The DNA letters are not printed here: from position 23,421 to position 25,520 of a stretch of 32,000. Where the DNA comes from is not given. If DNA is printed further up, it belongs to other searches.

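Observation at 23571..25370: Thermosome-like chaperonin as last gene of the mcr operon, with ATPase motifs eroded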

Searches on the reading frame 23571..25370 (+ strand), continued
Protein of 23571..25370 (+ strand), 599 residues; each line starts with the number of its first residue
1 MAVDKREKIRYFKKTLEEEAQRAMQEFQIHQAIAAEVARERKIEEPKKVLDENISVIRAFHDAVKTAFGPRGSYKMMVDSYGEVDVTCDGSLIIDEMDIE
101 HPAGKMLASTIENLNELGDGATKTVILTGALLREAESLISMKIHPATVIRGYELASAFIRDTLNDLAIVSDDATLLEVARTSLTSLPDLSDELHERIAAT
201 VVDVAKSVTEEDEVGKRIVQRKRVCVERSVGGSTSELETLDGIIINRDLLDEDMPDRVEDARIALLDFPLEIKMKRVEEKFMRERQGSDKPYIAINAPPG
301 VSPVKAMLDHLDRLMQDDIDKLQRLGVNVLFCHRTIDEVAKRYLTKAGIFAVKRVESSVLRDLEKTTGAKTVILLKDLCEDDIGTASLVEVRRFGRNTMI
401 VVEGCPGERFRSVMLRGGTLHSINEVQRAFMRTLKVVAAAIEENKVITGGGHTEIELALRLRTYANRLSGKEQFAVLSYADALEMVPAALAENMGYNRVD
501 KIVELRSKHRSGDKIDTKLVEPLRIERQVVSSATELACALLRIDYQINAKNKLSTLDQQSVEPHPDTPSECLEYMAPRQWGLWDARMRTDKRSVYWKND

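Call 10: find_encoding_contigs(protein=P0002, flank=10000)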
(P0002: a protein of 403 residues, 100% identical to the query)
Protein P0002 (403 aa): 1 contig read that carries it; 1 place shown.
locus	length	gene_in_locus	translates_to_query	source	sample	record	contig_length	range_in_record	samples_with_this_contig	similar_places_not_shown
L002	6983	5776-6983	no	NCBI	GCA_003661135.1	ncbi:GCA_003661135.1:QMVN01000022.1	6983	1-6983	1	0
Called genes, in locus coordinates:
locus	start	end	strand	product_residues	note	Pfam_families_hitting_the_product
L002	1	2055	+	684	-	PF02745:MCR_alpha_N, PF02249:MCR_alpha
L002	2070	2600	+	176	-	-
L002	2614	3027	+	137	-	-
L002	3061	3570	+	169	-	-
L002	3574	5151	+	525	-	PF13555:AAA_29 (faint), PF00005:ABC_tran, PF02463:SMC_N (faint), PF13304:AAA_21 (faint), PF00005:ABC_tran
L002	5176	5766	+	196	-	-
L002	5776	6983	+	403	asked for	PF00118:Cpn60_TCP1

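Call 17: find_related_loci(query=window:23571-25367:+, collection=genome_contigs, flank=10000)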
Query window:23571-25367:+ (599 aa) in genome_contigs; peptide patterns used: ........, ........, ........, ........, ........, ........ (x = any residue, [..] = any of these).
120 stretches matched a pattern; 25 encode a relative of the query (tblastn E <= 1e-3); 25 distinct loci.
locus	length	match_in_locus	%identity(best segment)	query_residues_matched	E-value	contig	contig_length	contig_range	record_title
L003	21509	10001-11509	37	53-554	3e-104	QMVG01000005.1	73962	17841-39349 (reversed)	MAG: Candidatus Micrarchaeota archaeon isolate B47_G15 B47_Guay15_scaffold_00009, whole genome shotgun sequence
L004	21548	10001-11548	37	53-566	2e-103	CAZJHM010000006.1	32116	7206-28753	MAG TPA_asm: uncultured archaeon isolate binchicken_co27_477 genome assembly, contig: NODE_2405_length_32116_cov_6.88946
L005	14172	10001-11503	37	53-552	2e-102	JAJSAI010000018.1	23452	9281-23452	MAG: archaeon isolate Dive96_bin4.413 k141_2261367, whole genome shotgun sequence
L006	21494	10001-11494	36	53-549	7e-101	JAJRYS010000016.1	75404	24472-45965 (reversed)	MAG: archaeon isolate Dive96_bin3.463 k141_1378191, whole genome shotgun sequence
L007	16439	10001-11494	36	53-549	3e-100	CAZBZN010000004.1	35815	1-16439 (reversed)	MAG TPA_asm: Candidatus Micrarchaeota archaeon isolate SRP141559_co1_230 genome assembly, contig: NODE_409_length_35815_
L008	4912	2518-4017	36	53-552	2e-100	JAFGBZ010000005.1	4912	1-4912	MAG: Candidatus Iainarchaeum archaeon isolate Zod_Metabat.1066 k87_651909, whole genome shotgun sequence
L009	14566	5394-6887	35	53-549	3e-99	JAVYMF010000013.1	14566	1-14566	MAG: archaeon isolate DPZ-2_202101_bins_94 DPZ-2_202101_bins_94_scaffold_13, whole genome shotgun sequence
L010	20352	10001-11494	36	53-549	2e-98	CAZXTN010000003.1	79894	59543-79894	MAG TPA_asm: Candidatus Micrarchaeota archaeon isolate SRP141559_co1_226 genome assembly, contig: NODE_60_length_79894_c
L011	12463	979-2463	36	65-568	3e-98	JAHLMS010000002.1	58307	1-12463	MAG: Candidatus Aenigmatarchaeota archaeon isolate JZ-2_2_bin_245 NODE_2_length_58307_cov_2.18115, whole genome shotgun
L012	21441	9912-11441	37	44-550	6e-98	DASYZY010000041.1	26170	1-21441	MAG TPA_asm: Thermoplasmata archaeon isolate SMAG_U6374 k141_236095, whole genome shotgun sequence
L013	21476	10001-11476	37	62-550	4e-96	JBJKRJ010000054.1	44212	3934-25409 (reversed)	MAG: Thermoplasmata archaeon isolate Bin_56 S1Ck127_3445360_flag_0_multi_21.9952_len_44212, whole genome shotgun sequenc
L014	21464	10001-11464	36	58-549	6e-96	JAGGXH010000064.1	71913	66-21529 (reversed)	MAG: Candidatus Aenigmatarchaeota archaeon isolate AUK147 PB_MBMC_101_c_000000000062, whole genome shotgun sequence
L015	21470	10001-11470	37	64-550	8e-95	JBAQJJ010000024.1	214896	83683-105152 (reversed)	MAG: Thermoplasmata archaeon isolate MFD06594_ilm_asm_bin23 k127_120106, whole genome shotgun sequence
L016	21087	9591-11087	35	47-544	4e-92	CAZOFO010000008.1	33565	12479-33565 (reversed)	MAG TPA_asm: Candidatus Micrarchaeota archaeon isolate binchicken_co32_197 genome assembly, contig: NODE_1594_length_335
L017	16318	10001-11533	34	53-572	5e-91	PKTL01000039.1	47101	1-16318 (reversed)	MAG: Candidatus Woesearchaeota archaeon isolate BM511 sc_391, whole genome shotgun sequence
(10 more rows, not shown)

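Call 24: search_protein_representatives(protein=window:23571-25367:+)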
Query: 599 residues. Proteins with E-value up to 0.001 (for the whole library): 5597; up to 1e-10: 2035; up to 1e-30: 562. The best 150 are listed.
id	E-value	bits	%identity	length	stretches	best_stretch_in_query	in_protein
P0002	3.4e-250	848.1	100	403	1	1-404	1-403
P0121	5.0e-154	530.7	37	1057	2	46-555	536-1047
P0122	8.4e-142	490.4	48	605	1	30-598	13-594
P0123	4.9e-102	359.2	29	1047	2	46-552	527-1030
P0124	9.2e-95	335.1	41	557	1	49-554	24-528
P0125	5.2e-87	309.6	40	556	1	52-549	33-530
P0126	6.7e-83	296.0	39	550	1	52-550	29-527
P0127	7.2e-83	295.9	38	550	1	47-551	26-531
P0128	1.6e-81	291.4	39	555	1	51-547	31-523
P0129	9.8e-80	285.5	40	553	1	54-556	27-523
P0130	3.7e-79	283.6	37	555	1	48-549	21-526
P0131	4.2e-79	283.5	38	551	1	36-551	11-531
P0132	2.6e-76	274.2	38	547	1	48-548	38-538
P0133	5.1e-76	273.3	34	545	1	45-545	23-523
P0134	2.5e-75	271.0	39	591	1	53-547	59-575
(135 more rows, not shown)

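Call 26: find_encoding_contigs(protein=P0122, flank=10000)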
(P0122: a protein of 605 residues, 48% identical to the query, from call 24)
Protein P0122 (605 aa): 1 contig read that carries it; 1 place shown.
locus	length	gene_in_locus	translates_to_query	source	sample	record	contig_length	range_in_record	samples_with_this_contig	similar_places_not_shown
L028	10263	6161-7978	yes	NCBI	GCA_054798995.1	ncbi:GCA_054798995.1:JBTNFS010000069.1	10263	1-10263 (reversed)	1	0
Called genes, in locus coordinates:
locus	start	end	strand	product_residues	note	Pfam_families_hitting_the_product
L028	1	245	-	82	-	?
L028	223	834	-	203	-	PF13304:AAA_21, PF13175:AAA_15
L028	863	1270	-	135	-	PF02463:SMC_N, PF13175:AAA_15, PF13476:AAA_23, PF13555:AAA_29 (faint), PF13304:AAA_21 (weak)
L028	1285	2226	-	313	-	PF26548:DUF8179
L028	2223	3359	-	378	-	PF00890:FAD_binding_2 (weak), PF01134:GIDA, PF01266:DAO (faint), PF01494:FAD_binding_3 (faint), PF03486:HI0933_like (faint), PF05834:Lycopene_cycl (faint), PF07992:Pyr_redox_2 (faint), PF12831:FAD_oxidored (faint)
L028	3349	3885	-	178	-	-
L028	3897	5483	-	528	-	PF03193:RsgA_GTPase (faint), PF00005:ABC_tran, PF00006:ATP-synt_ab (faint), PF01926:MMR_HSR1 (faint), PF02463:SMC_N (faint), PF13555:AAA_29 (faint), PF13304:AAA_21 (weak), PF00005:ABC_tran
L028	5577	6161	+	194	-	-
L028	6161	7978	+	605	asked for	PF00118:Cpn60_TCP1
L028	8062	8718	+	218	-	PF00696:AA_kinase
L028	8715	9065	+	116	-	PF03874:RNA_pol_Rpb4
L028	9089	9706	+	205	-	PF04919:DUF655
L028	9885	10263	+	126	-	?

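Call 29: find_encoding_contigs(protein=window:23571-25367:+, flank=10000)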
Protein window:23571-25367:+ (599 aa): 2 contigs read that carry it; 2 places shown.
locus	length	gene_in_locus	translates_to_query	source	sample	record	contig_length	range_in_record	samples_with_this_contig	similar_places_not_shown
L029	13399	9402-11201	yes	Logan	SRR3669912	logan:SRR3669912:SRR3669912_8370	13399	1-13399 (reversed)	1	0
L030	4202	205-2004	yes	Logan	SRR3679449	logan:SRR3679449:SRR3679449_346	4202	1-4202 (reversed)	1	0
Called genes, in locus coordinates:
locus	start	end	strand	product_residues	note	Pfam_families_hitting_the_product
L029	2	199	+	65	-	?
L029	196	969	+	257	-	PF02463:SMC_N (faint), PF00005:ABC_tran, PF13304:AAA_21 (faint)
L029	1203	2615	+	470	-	PF02783:MCR_beta_N, PF02241:MCR_beta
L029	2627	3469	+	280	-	PF02240:MCR_gamma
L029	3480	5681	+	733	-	PF02745:MCR_alpha_N, PF02249:MCR_alpha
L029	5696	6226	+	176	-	-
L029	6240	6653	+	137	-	-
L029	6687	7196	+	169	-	-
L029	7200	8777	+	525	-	PF13555:AAA_29 (faint), PF00005:ABC_tran, PF02463:SMC_N (faint), PF13304:AAA_21 (faint), PF00005:ABC_tran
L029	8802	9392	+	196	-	-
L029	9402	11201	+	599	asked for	PF00118:Cpn60_TCP1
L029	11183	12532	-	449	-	PF02310:B12-binding, PF19864:Radical_SAM_N2 (weak), PF04055:Radical_SAM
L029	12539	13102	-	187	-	PF02441:Flavoprotein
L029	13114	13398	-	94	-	?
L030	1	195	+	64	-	?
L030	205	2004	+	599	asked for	PF00118:Cpn60_TCP1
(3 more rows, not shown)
